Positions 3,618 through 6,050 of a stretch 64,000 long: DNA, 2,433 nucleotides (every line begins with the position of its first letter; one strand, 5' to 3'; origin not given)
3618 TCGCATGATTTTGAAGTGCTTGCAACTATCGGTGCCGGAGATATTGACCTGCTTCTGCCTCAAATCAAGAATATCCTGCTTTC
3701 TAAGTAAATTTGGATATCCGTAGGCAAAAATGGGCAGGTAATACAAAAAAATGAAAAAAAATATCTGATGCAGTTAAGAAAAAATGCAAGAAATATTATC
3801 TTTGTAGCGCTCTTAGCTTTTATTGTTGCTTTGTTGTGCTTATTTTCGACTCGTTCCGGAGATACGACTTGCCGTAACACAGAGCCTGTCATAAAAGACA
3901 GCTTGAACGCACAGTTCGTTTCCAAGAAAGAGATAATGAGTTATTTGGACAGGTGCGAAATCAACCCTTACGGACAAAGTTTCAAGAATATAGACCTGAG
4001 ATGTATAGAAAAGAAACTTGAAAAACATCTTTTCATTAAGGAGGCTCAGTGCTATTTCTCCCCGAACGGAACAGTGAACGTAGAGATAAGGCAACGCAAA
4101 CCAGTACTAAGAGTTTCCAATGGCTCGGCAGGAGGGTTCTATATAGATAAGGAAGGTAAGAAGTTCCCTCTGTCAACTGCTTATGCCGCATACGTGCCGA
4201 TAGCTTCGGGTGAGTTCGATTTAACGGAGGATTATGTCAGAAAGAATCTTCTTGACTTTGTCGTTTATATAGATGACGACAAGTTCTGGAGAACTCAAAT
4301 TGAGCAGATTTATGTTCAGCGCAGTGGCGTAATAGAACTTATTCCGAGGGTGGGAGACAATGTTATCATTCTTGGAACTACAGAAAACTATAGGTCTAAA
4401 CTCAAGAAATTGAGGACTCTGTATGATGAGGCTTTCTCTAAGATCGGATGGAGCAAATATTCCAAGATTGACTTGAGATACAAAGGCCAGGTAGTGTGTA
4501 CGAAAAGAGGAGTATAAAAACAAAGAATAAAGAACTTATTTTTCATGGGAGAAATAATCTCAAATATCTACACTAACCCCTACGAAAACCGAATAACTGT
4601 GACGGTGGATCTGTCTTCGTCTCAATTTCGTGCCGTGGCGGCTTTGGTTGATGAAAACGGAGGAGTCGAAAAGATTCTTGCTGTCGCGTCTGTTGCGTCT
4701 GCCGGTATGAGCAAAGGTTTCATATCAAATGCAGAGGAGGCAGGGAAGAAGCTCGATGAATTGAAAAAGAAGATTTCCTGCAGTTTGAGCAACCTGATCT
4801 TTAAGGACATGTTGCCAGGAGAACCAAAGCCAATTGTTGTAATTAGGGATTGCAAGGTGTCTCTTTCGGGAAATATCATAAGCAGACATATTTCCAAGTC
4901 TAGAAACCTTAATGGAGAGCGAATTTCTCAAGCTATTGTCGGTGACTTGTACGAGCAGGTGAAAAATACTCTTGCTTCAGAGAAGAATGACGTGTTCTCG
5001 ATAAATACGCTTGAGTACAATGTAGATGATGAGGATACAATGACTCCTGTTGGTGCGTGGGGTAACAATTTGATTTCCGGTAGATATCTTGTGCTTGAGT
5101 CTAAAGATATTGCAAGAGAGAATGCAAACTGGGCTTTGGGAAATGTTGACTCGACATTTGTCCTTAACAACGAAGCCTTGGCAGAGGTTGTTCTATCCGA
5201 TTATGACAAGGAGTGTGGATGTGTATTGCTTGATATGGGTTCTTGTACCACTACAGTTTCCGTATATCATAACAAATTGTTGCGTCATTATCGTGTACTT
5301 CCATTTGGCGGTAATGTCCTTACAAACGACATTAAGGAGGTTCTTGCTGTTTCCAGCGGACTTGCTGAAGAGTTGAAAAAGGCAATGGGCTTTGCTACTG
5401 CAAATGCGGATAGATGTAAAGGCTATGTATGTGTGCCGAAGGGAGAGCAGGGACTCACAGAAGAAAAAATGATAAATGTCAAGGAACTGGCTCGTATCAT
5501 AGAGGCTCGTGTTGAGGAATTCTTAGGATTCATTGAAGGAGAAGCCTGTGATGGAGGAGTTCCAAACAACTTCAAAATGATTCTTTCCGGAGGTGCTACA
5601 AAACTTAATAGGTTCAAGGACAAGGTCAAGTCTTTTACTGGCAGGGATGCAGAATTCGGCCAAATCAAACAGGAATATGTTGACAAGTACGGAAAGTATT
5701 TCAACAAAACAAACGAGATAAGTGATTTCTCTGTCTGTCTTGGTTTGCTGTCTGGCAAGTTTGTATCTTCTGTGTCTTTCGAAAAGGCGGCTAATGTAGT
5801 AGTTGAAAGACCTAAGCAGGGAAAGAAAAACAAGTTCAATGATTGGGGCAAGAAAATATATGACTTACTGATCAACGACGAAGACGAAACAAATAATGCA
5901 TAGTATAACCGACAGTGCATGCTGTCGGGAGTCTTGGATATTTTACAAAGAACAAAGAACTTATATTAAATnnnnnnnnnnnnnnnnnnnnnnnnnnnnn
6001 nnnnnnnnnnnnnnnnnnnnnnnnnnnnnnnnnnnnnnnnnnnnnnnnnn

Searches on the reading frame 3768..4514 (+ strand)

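Call 4: search_protein_families(library=pfam, proteins=[window:3768-4514:+], max_evalue=0.01)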
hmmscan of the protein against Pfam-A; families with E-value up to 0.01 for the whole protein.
window:3768-4514:+ (249 aa): 1 family
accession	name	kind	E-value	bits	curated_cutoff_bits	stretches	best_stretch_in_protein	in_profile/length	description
PF03799.20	FtsQ_DivIB_C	-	0.0053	18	21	1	123-237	9-114/114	Cell division protein FtsQ/DivIB, C-terminal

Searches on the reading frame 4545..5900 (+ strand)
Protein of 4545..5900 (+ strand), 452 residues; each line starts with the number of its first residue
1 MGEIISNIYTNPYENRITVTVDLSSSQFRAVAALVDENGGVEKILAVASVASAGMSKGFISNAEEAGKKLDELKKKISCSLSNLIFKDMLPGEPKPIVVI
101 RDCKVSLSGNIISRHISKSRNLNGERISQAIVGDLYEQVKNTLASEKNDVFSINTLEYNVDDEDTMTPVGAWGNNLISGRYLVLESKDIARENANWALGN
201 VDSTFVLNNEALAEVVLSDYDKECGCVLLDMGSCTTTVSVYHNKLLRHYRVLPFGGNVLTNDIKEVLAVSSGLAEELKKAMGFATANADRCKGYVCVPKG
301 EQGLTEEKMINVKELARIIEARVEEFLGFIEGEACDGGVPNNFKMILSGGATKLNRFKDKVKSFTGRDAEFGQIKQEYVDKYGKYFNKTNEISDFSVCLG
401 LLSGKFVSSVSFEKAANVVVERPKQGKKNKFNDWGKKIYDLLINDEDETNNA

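Call 4: search_protein_families(library=pfam, proteins=[window:4545-5900:+], max_evalue=0.01)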
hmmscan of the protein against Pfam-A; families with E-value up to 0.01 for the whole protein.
window:4545-5900:+ (452 aa): 3 families
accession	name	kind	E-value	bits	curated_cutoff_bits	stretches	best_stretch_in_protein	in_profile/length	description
PF14450.12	FtsA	-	1.4e-16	61.4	31.8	1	227-375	1-113/127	Cell division protein FtsA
PF11104.14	PilM_2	-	1.1e-06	28.3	27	1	110-283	73-239/340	Type IV pilus assembly protein PilM;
PF02491.25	SHS2_FTSA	-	0.00021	22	25.4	1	110-176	3-71/79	SHS2 domain inserted in FTSA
